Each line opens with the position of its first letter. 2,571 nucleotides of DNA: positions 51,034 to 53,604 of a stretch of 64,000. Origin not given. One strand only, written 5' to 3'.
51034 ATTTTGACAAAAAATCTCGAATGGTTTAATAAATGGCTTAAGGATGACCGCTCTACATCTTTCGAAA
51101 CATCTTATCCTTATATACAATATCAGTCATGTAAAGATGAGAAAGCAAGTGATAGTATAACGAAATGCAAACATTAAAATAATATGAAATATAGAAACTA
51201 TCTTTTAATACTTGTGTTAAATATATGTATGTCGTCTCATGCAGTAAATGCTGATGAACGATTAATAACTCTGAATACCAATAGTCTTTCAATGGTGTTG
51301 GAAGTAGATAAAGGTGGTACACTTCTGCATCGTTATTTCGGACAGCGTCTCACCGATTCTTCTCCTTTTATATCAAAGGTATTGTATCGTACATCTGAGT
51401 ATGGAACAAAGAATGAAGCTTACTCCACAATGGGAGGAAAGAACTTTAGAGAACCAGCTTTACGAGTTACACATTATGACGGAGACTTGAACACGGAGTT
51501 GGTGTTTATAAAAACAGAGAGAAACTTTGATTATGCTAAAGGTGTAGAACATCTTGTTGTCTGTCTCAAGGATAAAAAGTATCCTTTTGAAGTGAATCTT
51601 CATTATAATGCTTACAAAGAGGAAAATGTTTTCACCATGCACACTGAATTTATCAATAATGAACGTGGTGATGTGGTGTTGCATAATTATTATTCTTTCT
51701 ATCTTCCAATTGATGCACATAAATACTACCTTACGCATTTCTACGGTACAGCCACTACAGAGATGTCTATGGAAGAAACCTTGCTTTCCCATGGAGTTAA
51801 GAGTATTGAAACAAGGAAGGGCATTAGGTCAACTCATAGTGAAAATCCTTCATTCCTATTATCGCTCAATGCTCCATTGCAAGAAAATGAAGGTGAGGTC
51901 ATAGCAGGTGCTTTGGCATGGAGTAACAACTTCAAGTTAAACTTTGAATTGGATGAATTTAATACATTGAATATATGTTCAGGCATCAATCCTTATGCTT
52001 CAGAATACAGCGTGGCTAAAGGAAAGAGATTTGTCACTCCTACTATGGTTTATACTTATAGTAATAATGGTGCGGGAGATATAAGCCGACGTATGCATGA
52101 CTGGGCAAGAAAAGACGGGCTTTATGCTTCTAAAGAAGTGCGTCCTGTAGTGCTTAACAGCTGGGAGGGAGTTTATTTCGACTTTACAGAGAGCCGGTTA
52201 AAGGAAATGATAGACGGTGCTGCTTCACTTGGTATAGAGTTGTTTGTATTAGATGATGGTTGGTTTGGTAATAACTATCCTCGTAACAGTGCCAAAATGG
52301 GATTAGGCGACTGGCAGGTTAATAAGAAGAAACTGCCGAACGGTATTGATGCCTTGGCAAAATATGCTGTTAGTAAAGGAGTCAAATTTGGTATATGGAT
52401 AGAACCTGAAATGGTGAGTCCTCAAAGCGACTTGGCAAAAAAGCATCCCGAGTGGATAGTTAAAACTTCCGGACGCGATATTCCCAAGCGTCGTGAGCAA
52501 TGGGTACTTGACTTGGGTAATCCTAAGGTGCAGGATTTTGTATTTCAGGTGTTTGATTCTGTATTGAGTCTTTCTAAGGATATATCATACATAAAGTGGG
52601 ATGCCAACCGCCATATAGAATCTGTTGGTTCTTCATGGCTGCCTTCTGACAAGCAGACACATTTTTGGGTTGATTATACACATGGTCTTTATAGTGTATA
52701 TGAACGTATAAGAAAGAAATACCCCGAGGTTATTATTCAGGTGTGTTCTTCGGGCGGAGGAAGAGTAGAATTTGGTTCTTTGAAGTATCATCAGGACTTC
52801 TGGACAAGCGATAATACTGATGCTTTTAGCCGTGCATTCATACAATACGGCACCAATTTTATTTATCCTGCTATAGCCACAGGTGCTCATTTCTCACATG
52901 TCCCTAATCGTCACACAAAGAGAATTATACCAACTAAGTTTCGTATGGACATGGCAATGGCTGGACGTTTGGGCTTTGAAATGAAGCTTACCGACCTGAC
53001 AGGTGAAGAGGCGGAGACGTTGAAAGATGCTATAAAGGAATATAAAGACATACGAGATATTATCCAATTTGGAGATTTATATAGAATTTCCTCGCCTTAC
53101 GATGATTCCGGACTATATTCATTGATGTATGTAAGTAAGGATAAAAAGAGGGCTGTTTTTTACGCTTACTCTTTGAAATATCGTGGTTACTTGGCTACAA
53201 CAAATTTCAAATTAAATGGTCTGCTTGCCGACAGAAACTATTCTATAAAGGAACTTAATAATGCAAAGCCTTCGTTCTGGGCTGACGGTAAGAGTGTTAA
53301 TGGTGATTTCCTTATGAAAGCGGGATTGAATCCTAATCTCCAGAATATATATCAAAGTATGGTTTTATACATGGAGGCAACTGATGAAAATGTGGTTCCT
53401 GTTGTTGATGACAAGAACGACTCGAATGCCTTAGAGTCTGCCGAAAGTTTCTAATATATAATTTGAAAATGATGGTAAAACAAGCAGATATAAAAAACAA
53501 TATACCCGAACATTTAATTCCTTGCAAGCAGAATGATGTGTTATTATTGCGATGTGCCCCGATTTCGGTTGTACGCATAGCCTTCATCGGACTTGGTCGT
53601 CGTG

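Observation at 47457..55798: PUL carrying its own Tat translocase and a signal-bearing/signal-less GH109 pair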

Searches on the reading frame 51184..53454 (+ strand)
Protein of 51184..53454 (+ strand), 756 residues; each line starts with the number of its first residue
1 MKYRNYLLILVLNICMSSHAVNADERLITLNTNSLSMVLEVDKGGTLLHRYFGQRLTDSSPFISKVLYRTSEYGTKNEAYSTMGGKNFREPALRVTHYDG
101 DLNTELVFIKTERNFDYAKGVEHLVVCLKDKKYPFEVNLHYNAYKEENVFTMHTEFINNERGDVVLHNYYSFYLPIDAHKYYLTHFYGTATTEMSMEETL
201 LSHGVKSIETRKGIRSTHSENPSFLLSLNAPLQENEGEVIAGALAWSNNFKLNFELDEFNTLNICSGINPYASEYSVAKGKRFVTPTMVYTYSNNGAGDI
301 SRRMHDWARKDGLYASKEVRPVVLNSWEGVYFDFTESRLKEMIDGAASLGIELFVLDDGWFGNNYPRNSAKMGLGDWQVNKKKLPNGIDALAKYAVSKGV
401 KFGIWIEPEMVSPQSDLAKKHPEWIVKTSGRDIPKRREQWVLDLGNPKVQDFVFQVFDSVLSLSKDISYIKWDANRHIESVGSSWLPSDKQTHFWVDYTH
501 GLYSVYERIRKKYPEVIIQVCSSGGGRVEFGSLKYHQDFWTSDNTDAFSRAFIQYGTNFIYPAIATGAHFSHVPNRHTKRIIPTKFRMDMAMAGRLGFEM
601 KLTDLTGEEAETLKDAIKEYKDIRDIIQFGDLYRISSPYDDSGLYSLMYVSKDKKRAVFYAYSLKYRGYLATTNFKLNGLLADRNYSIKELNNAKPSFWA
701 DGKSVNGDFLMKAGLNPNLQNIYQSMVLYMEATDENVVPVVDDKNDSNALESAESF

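Call 5: search_protein_families(library=pfam, proteins=[window:51184-53454:+], max_evalue=0.01)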
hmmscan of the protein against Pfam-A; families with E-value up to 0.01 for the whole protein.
window:51184-53454:+ (756 aa): 5 families
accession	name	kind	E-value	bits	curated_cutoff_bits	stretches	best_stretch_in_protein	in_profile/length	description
PF02065.24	Melibiase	-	2.9e-122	408.4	27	1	283-630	2-347/347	Melibiase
PF16875.11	Glyco_hydro_36N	-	2.9e-48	165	27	1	45-276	1-251/253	Glycosyl hydrolase family 36 N-terminal domain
PF16874.11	Glyco_hydro_36C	-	9.5e-16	58.5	27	1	646-730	3-77/77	Glycosyl hydrolase family 36 C-terminal domain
PF16499.11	Melibiase_2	-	6.8e-05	22.8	23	1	343-406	40-97/284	Alpha galactosidase A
PF10566.15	Glyco_hydro_97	-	0.0004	20.3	32.5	1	334-420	31-109/275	Glycoside hydrolase 97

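Call 6: search_protein_families(library=ncbifam, proteins=[window:51184-53454:+], max_evalue=0.01)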
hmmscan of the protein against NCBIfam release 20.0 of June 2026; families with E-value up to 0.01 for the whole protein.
window:51184-53454:+ (756 aa): 1 family
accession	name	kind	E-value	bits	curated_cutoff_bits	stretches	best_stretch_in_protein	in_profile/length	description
NF053652.1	BtArabpyrBAD1528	equivalog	4.2e-22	78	1100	1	341-575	335-554/730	beta-L-arabinopyranosidase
